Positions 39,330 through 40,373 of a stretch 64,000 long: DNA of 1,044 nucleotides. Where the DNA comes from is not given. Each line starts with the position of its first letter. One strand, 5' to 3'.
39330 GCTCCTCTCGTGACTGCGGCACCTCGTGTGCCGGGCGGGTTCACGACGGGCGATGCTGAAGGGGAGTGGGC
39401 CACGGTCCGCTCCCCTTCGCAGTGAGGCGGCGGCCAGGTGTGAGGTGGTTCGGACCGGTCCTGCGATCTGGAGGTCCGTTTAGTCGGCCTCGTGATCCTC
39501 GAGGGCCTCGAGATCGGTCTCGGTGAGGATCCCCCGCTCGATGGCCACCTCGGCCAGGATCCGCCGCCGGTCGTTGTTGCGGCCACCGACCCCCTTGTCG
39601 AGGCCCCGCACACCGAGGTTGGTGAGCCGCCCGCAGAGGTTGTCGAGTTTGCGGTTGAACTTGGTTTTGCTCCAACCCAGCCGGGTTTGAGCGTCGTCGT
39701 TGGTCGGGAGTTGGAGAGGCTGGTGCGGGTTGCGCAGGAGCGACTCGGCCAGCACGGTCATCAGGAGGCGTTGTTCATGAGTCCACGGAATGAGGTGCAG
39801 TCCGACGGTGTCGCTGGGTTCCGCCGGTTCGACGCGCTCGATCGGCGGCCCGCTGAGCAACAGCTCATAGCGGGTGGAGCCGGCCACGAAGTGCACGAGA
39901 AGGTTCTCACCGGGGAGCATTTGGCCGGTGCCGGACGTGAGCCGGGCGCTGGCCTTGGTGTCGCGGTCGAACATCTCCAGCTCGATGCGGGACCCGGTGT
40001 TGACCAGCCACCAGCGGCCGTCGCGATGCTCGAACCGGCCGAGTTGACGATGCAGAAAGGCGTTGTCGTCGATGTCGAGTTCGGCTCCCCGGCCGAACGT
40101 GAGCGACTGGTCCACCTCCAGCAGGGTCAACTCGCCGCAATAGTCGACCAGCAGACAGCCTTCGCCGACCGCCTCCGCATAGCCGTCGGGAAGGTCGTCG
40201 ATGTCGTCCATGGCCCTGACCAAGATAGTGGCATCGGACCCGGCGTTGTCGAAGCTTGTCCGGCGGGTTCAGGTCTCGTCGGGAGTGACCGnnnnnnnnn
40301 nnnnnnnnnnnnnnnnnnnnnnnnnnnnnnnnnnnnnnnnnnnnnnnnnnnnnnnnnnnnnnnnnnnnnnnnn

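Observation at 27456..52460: Four copies of a perfect 12-bp palindrome at fixed spacing from a -10 box link the Tad pilus, WXG100 gene and both toxin modules into one candidate regulon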

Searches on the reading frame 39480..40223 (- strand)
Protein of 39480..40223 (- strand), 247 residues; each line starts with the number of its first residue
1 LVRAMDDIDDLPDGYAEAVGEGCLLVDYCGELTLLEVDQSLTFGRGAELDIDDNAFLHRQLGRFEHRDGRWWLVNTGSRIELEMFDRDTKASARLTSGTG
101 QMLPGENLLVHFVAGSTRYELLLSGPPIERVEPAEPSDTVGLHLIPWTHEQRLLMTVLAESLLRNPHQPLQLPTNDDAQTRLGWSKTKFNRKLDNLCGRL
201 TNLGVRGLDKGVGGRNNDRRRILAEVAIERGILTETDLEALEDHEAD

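Call 10: search_protein_families(library=pfam, proteins=[window:39480-40223:-], max_evalue=0.01)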
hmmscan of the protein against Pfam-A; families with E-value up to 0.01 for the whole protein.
window:39480-40223:- (247 aa): 0 families

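Call 29: search_protein_families(library=ncbifam, proteins=[window:39480-40223:-], max_evalue=0.1)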
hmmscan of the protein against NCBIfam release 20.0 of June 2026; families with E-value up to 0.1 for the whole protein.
window:39480-40223:- (247 aa): 0 families

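Call 30: search_solved_structures(query=window:39483-40211:-, max_evalue=10, show_alignments=2)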
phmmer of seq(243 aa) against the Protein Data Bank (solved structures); distinct sequences matched with E-value up to 10: 2.
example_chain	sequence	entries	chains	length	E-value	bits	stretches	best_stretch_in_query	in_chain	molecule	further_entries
5ibz_A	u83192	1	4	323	0.21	14.1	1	91-165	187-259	Uncharacterized protein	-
8xos_E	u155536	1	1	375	1.3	11.6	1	32-88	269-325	scFv16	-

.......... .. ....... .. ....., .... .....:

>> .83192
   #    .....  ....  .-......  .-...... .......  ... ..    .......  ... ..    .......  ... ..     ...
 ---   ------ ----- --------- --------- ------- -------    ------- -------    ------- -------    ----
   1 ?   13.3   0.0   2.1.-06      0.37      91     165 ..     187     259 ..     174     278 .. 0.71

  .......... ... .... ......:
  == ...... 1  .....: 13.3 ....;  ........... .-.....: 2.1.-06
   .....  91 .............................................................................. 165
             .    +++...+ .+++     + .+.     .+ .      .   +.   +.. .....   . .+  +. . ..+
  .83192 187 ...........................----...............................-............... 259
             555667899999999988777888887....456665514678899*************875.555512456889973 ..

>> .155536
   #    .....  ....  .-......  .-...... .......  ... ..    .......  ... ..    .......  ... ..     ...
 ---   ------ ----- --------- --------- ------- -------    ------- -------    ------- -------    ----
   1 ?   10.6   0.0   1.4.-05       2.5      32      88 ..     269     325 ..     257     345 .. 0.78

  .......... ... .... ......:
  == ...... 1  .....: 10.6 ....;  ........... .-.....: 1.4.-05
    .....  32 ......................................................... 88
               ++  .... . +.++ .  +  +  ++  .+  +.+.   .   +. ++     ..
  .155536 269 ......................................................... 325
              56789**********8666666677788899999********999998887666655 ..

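Call 31: search_protein_families(library=pfam, proteins=[window:39483-40211:-], max_evalue=10)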
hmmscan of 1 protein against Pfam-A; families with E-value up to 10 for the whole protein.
seq(243 aa): 0 families

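Call 32: find_homologous_proteins(query=window:39483-40211:-, max_evalue=0.001)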
Query seq(243 aa) (243 aa): 105 proteins with E <= 0.001 among 693 candidates.
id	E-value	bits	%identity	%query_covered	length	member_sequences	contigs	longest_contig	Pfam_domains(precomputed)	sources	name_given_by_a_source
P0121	2.8e-148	510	92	100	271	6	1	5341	-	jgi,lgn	-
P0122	3.6e-145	500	91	100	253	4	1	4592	-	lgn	-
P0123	4.2e-145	500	90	100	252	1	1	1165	-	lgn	-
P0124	5.1e-142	490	89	100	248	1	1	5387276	-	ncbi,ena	-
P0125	2.0e-140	484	89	99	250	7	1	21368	-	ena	-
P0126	3.8e-125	434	81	98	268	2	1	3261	-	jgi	jgi:hypothetical protein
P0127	3.4e-106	372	75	91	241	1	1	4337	-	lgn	-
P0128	3.0e-92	327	65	93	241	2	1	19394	-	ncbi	-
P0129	6.4e-86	306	60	93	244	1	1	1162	-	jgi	jgi:hypothetical protein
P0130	7.0e-86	306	59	98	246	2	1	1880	-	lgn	-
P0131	2.4e-85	304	59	93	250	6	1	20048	-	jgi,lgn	jgi:hypothetical protein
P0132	1.3e-83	298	59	94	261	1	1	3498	-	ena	-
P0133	1.2e-81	292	58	93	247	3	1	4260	-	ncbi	-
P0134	5.3e-81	290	58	93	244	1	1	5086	-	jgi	jgi:hypothetical protein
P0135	2.3e-79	284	55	97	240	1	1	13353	-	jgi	jgi:hypothetical protein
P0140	9.3e-51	191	45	91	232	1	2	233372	-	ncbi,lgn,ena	-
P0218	3.9e-30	123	35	95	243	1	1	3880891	-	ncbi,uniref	ncbi:hypothetical protein [Gordonia sp. MP11Mi]|uniref:FHA domain-containing protein n=1 Tax=Gordoni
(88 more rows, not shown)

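Call 36: find_encoding_contigs(protein=P0140, flank=10000, max_places=2)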
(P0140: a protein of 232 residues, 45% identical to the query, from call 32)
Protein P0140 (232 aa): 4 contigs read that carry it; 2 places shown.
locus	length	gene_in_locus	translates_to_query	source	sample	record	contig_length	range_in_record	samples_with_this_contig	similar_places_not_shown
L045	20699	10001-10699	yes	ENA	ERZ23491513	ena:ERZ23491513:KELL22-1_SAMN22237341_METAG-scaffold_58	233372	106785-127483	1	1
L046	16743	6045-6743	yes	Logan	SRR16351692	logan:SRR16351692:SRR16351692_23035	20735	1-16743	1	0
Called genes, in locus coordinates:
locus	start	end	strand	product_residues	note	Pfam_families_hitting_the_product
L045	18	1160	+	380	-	PF04230:PS_pyruv_trans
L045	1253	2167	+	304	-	-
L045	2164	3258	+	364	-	PF02350:Epimerase_2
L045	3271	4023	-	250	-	PF13641:Glyco_tranf_2_3, PF00535:Glycos_transf_2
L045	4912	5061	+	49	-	-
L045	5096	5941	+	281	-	-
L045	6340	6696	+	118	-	-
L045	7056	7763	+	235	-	PF13672:PP2C_2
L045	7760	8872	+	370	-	-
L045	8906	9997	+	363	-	PF00498:FHA (weak)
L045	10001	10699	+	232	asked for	-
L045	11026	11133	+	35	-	-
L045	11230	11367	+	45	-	-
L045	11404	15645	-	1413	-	PF16697:Yop-YscD_cpl (weak), PF00498:FHA, PF01580:FtsK_SpoIIIE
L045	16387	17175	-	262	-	-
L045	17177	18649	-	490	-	-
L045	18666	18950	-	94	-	PF19840:DUF6317 (faint), PF10824:T7SS_ESX_EspC (faint)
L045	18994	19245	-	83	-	-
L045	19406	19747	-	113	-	-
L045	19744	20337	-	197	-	-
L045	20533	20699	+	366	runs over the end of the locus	PF13439:Glyco_transf_4, PF20706:GT4-conflict, PF00534:Glycos_transf_1, PF13692:Glyco_trans_1_4, PF13524:Glyco_trans_1_2 (weak)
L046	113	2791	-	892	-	PF00069:Pkinase, PF07714:PK_Tyr_Ser-Thr, PF26549:Tricorn_N (weak), PF26550:Tricorn_2nd (weak), PF07676:PD40 (weak)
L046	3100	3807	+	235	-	PF13672:PP2C_2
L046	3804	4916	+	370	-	-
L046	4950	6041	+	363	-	PF00498:FHA (weak)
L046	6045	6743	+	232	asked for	-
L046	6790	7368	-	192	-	-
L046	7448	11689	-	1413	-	PF16697:Yop-YscD_cpl (weak), PF00498:FHA, PF01580:FtsK_SpoIIIE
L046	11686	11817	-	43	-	-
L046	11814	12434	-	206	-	PF16697:Yop-YscD_cpl (weak), PF00498:FHA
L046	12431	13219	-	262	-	-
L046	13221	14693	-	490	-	-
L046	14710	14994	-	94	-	PF19840:DUF6317 (faint), PF10824:T7SS_ESX_EspC (faint)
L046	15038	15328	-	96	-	-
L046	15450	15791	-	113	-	-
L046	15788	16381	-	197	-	-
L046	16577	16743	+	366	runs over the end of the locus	PF13439:Glyco_transf_4, PF20706:GT4-conflict, PF00534:Glycos_transf_1, PF13692:Glyco_trans_1_4, PF13524:Glyco_trans_1_2 (weak)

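Call 37: find_encoding_contigs(protein=P0218, flank=10000, max_places=2)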
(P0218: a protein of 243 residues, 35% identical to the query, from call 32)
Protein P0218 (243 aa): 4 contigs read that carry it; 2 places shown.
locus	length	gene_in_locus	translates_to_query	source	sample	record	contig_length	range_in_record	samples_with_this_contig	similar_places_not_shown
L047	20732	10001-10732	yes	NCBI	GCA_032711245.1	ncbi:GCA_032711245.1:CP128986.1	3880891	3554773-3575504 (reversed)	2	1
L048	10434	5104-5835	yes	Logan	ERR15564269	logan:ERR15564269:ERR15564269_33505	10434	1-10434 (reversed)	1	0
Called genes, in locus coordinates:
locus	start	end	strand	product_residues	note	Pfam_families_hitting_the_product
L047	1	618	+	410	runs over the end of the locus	PF02771:Acyl-CoA_dh_N, PF02770:Acyl-CoA_dh_M, PF00441:Acyl-CoA_dh_1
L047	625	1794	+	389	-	PF02771:Acyl-CoA_dh_N, PF02770:Acyl-CoA_dh_M, PF00441:Acyl-CoA_dh_1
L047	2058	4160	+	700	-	PF07973:tRNA_SAD, PF00587:tRNA-synt_2b, PF03129:HGTP_anticodon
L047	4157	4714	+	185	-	PF11969:DcpS_C (faint), PF01230:HIT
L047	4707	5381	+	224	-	PF01066:CDP-OH_P_transf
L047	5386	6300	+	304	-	PF03279:Lip_A_acyltrans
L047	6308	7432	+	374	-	PF13439:Glyco_transf_4, PF13579:Glyco_trans_4_4, PF20706:GT4-conflict (weak), PF00534:Glycos_transf_1, PF13692:Glyco_trans_1_4, PF13524:Glyco_trans_1_2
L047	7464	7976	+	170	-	-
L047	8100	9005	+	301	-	PF01680:SOR_SNZ, PF05690:ThiG (weak)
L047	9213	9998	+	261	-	PF00481:PP2C (weak), PF13672:PP2C_2 (weak)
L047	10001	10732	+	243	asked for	-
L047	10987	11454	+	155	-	PF00196:GerE (weak)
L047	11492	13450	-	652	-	PF02771:Acyl-CoA_dh_N (weak), PF02770:Acyl-CoA_dh_M, PF00441:Acyl-CoA_dh_1, PF22924:ACOX_C_alpha1, PF01756:ACOX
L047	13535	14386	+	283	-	PF13622:4HBT_3, PF20789:4HBT_3C, PF02551:Acyl_CoA_thio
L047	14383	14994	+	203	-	PF01174:SNO, PF07685:GATase_3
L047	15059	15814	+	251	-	PF20772:TACO1_YebC_N, PF01709:Transcrip_reg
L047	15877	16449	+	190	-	PF02075:RuvC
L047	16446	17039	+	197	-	PF01330:RuvA_N, PF14520:HHH_5, PF07499:RuvA_C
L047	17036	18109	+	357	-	PF06068:TIP49 (weak), PF05496:RuvB_N, PF00004:AAA, PF07728:AAA_5 (faint), PF17864:AAA_lid_4, PF05491:WHD_RuvB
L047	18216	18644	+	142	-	PF02699:YajC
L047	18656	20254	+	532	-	PF22599:SecDF_P1_head, PF02355:SecD_SecF_C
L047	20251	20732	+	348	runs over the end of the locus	PF07549:Sec_GG (weak), PF02355:SecD_SecF_C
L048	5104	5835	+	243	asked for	-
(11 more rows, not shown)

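Call 38: find_encoding_contigs(protein=P0131, flank=10000, max_places=2)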
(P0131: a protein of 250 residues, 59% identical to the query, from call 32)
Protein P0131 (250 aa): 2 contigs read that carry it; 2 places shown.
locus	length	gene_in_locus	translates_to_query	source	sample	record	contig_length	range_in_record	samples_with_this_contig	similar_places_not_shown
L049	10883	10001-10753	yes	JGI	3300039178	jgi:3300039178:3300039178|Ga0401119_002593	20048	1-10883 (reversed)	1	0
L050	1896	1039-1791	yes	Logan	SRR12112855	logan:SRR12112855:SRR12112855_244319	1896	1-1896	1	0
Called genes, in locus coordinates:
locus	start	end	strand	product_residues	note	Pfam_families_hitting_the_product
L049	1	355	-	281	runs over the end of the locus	-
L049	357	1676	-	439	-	PF00437:T2SSE, PF06414:Zeta_toxin (weak)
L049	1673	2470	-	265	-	-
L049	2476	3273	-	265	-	-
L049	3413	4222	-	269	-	-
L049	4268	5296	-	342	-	-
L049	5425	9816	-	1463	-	PF16697:Yop-YscD_cpl, PF00498:FHA, PF13191:AAA_16 (faint), PF01580:FtsK_SpoIIIE, PF13401:AAA_22 (faint), PF25199:nSTAND_NTPase5 (faint), PF01580:FtsK_SpoIIIE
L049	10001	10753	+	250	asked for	-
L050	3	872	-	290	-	?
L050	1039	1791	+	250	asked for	-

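Call 43: predict_structure(alignment_id=A3)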
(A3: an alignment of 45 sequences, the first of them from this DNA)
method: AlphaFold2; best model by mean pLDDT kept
length: 243 residues; sequences in the alignment: 45
mean_pLDDT: 91.9   pTM: 0.57
mean pLDDT of the five models: 91.9, 91.9, 91.2, 91.1, 90.9
residues with pLDDT >= 90: 196; 70-90: 31; 50-70: 14; < 50: 2
segments of 3 or more residues with pLDDT < 50: none
pLDDT, mean of each block of 10 residues (from residue 1): 67 95 97 98 97 96 97 97 90 96 96 97 80 67 95 97 93 98 97 93 79 92 94 97 95
secondary structure, 60 per line:
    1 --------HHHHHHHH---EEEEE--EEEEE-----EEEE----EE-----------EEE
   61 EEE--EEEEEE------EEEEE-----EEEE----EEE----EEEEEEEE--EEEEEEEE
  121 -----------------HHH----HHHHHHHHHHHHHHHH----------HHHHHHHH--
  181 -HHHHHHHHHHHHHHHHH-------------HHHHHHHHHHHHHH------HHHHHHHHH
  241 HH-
elements in order: H9-16 E20-24 E27-31 E37-40 E58-63 E66-71 E78-82 E88-91 E96-98 E103-110 E113-120 H145-160 H171-178 H182-198 H212-225 H232-242
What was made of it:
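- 39480..40211 (-): FHA plus HTH protein (243 aa from the ATG at 40211); proposed regulator that binds the palindrome. AF2 pLDDT is 91.9 (call 43).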

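Call 47: fold_search(model_id=the predicted structure, library=pdb)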
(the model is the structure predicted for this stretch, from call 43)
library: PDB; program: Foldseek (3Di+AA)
matches with E <= 10: 1062; with E <= 0.001: 16
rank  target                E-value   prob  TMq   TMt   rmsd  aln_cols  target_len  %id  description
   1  6ccd                  2.5e-05  1.00  0.32  0.72   4.3       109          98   14  The crystal structure of Mycobacterium tuberculosis Rv1747 FHA-1 (released 2018-06-20)
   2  4qcj                  2.5e-05  1.00  0.30  0.64   3.5       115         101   17  Crystal Structure of OdhI from Corynebacterium glutamicum (released 2014-07-02)
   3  8p5x_G                3.1e-05  1.00  0.30  0.63   4.4       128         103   18  Single particle cryo-EM structure of the complex between Corynebacterium glutamicum homohexameric 2-oxoglutarate dehyd (released 2023-08-16)
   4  7rj3_B                7.9e-05  1.00  0.30  0.60   4.7       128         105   16  Crystal Structure of the Forkhead Associated (FHA) Domain of the Glycogen Accumulation Regulator (GarA) from Mycobacte (released 2021-07-28)
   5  7rj3_A                8.9e-05  1.00  0.30  0.61   4.5       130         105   15  Crystal Structure of the Forkhead Associated (FHA) Domain of the Glycogen Accumulation Regulator (GarA) from Mycobacte (released 2021-07-28)
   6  6c4u_B                1.1e-04  1.00  0.34  0.60   3.3       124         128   10  Engineered FHA with Myc-pTBD peptide (released 2018-05-30)
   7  2kb3_MODEL_1_A        1.1e-04  1.00  0.29  0.46   6.0       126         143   17  NMR Structure of the phosphorylated form of OdhI, pOdhI. (released 2009-05-05)
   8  6i2p_E                1.3e-04  1.00  0.31  0.64   4.2       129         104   15  Crystal structure of the Mycobacterium tuberculosis PknB kinase domain (L33E mutant) in complex with its substrate Gar (released 2019-05-22)
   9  7rj3_C                2.0e-04  1.00  0.30  0.65   4.1       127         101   15  Crystal Structure of the Forkhead Associated (FHA) Domain of the Glycogen Accumulation Regulator (GarA) from Mycobacte (released 2021-07-28)
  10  1uht_MODEL_1_A        2.4e-04  1.00  0.34  0.65   5.9       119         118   17  Solution Structure of The FHA Domain of Arabidopsis thaliana Hypothetical Protein (released 2004-01-10)
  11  6i2p_D                2.9e-04  1.00  0.31  0.59   4.3       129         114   14  Crystal structure of the Mycobacterium tuberculosis PknB kinase domain (L33E mutant) in complex with its substrate Gar (released 2019-05-22)
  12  6i2q_B                3.2e-04  1.00  0.29  0.66   3.5       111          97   15  Crystal structure of the wild-type SucA domain of Mycobacterium smegmatis KGD (alpha-ketoglutarate decarboxylase), in  (released 2019-05-22)
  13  5a8i                  4.6e-04  1.00  0.30  0.56   5.5       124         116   10  Crystal structure of the FHA domain of ArnA from Sulfolobus acidocaldarius (released 2016-06-22)
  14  8p5r_G                4.9e-04  1.00  0.28  0.61   3.9       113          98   14  Crystal structure of full-length, homohexameric 2-oxoglutarate dehydrogenase KGD from Mycobacterium smegmatis in compl (released 2023-08-16)
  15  6i2r_B                8.2e-04  1.00  0.27  0.59   4.4       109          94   15  Crystal structure of the SucA domain of Mycobacterium smegmatis KGD (alpha-ketoglutarate decarboxylase), mutant R802A, (released 2019-05-22)
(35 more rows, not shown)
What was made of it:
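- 39480..40211 (-): The N-terminal domain matches FHA structures at E 2.5e-5 (call 47).
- On FHA domain: Foldseek matches to Rv1747 FHA-1, OdhI and GarA at E 2.5e-5 to 1e-4, probability 1.0 (call 47).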

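Call 98: search_protein_representatives(alignment_id=A3)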
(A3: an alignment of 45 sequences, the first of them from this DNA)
Query: 45 sequences, 235 profile positions. Proteins with E-value up to 0.001 (for the whole library): 1128; up to 1e-10: 739; up to 1e-30: 321. The best 150 are listed.
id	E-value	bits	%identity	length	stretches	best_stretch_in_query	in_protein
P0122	1.2e-91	322.4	-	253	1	5-233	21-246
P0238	1.8e-86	305.4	-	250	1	6-233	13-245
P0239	2.8e-82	291.7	-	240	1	5-230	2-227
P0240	3.0e-81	288.4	-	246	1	4-230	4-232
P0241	8.1e-81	286.9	-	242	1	6-233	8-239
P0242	1.5e-79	282.8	-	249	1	6-231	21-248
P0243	7.7e-79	280.4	-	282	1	5-230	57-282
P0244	1.3e-78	279.7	-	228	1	7-229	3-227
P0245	1.6e-78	279.4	-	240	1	7-233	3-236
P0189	3.3e-78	278.4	-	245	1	4-234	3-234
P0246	3.7e-78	278.2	-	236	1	6-233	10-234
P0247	5.5e-78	277.7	-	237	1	9-232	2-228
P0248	1.3e-77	276.5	-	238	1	7-230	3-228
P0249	1.4e-77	276.3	-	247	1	8-233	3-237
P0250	2.3e-77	275.6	-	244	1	5-233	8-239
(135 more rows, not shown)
